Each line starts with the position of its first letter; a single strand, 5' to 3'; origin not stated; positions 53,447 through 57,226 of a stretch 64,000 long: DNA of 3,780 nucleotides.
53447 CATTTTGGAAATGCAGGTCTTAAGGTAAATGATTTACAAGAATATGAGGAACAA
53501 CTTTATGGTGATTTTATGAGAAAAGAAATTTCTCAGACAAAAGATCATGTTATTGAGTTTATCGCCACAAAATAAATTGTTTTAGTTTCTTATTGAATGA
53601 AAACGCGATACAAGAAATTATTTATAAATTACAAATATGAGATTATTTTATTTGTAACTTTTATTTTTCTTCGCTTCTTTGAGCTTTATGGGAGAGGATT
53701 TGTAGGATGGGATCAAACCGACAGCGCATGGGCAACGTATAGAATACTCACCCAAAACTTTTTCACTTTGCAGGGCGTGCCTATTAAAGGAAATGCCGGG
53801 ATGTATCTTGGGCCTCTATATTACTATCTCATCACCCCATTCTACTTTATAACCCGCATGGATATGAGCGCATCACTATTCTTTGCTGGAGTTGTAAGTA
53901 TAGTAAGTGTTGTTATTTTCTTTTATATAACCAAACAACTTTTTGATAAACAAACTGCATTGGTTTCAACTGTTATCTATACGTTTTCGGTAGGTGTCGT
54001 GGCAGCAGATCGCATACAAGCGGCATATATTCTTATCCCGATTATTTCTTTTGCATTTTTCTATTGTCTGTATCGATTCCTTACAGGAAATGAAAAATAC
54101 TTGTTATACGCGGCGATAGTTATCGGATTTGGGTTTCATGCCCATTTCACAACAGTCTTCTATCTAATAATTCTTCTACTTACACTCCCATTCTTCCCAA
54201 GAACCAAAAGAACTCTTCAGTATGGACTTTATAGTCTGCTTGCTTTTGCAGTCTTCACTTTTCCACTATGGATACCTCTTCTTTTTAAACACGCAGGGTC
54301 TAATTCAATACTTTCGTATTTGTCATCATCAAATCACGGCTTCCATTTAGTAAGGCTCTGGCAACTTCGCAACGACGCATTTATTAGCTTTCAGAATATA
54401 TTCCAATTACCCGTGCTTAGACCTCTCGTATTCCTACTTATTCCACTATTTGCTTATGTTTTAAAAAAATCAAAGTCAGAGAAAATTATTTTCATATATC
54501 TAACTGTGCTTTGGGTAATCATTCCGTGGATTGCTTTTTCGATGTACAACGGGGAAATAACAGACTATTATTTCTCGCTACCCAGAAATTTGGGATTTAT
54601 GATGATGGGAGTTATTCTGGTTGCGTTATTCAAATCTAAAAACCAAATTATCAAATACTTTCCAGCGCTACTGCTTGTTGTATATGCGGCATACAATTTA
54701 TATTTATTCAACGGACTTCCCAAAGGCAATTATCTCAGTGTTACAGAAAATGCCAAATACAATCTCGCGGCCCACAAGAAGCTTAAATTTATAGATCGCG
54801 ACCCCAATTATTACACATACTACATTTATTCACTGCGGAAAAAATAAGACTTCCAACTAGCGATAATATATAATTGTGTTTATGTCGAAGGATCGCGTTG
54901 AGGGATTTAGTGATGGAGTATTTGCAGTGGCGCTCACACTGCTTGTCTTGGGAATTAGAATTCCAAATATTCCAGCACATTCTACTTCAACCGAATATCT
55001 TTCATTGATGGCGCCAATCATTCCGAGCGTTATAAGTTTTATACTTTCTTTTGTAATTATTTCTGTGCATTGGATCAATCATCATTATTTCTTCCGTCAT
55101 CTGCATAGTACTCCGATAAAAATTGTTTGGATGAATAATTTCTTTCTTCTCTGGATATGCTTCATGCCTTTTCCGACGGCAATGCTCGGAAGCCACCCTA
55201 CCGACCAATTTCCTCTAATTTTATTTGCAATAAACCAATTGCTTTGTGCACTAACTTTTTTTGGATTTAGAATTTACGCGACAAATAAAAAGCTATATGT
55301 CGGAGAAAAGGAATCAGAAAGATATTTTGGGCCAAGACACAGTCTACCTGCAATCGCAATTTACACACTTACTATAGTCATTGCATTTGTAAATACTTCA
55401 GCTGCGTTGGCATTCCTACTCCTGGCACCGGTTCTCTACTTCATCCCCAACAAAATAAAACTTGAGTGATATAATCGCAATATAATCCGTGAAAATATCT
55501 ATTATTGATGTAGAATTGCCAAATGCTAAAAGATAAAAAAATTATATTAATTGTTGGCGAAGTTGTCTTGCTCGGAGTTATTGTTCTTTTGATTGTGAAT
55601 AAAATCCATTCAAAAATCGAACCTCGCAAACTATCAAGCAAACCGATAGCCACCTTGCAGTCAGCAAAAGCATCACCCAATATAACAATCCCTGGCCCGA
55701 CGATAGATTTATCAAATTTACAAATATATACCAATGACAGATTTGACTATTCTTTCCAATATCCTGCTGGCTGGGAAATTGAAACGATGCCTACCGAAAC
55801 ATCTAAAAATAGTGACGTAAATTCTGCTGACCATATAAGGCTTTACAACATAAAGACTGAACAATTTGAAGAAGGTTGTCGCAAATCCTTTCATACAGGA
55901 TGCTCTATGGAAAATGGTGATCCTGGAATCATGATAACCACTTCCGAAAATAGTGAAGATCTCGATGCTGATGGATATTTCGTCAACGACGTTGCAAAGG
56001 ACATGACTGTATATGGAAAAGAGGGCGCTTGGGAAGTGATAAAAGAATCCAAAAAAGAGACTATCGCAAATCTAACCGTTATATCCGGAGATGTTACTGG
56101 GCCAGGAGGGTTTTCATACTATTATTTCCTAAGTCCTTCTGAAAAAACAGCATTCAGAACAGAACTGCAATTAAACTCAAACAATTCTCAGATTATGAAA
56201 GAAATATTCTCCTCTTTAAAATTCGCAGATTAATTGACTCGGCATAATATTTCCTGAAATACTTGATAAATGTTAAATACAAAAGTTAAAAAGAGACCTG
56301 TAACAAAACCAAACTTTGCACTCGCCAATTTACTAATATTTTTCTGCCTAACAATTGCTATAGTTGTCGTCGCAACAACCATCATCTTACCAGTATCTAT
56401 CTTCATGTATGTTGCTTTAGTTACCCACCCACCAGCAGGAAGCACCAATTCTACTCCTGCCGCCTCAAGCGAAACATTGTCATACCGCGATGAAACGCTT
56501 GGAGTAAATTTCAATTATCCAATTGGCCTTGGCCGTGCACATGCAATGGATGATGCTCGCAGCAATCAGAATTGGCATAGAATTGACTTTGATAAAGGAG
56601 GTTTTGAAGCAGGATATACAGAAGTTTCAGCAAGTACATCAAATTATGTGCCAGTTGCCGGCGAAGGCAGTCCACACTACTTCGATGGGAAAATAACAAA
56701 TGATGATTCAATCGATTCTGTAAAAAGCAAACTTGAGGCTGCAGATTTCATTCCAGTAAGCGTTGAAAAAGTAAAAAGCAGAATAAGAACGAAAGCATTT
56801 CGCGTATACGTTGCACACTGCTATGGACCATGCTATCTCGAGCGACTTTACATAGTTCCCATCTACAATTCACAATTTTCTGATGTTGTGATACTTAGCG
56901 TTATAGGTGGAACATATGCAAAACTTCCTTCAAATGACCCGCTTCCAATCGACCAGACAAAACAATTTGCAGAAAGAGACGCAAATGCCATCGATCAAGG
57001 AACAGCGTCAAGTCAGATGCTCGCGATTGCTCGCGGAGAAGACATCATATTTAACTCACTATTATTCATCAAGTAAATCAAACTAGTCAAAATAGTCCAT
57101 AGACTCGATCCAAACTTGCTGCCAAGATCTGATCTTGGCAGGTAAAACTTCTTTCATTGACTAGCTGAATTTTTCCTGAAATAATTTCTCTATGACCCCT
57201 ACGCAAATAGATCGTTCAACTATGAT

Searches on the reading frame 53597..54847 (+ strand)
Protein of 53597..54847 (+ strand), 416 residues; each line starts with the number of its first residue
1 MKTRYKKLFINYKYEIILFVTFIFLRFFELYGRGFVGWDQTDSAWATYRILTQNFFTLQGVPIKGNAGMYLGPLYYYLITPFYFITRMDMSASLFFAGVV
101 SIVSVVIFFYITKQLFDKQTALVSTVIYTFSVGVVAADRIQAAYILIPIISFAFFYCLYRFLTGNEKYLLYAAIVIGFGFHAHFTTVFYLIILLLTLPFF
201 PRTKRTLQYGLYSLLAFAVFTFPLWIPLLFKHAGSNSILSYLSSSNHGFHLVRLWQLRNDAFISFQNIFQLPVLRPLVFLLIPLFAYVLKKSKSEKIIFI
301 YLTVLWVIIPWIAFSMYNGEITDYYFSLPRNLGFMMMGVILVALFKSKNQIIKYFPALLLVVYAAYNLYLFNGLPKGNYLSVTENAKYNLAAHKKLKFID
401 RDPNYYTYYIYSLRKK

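Call 35: search_protein_families(library=pfam, proteins=[window:53597-54847:+], max_evalue=0.1)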
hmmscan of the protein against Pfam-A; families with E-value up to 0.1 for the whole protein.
window:53597-54847:+ (416 aa): 1 family
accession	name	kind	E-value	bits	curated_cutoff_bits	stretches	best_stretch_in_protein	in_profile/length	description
PF13231.12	PMT_2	-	7.6e-11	42.9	26.1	1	73-221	4-155/160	Dolichyl-phosphate-mannose-protein mannosyltransferase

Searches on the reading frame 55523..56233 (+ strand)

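Call 35: search_protein_families(library=pfam, proteins=[window:55523-56233:+], max_evalue=0.1)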
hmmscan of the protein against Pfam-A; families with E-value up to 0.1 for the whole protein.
window:55523-56233:+ (236 aa): 4 families
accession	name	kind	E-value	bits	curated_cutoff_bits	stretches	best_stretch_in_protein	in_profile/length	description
PF20299.4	NARF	-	0.0035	18.1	25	0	167-236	58-111/112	Nucleotidyltransferase-Associated Rossmannoid Fold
PF18933.6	PsbP_2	-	0.031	14.7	27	1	64-91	42-69/184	PsbP-like protein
PF16304.10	DUF4946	-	0.031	14.5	25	1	79-101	5-27/152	Domain of unknown function (DUF4946)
PF01789.22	PsbP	-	0.05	14.1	23.5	0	65-101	2-39/155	PsbP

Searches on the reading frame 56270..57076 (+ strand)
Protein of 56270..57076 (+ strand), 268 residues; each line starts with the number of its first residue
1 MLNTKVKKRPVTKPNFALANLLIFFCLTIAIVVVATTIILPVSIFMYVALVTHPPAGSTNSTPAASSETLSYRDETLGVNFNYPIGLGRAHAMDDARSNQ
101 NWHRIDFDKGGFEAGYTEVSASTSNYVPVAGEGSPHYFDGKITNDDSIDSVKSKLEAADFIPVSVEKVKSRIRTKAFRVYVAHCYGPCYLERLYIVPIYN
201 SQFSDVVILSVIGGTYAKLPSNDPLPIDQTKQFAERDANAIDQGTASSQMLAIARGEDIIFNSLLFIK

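Call 35: search_protein_families(library=pfam, proteins=[window:56270-57076:+], max_evalue=0.1)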
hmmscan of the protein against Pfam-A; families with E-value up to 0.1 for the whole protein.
window:56270-57076:+ (268 aa): 0 families
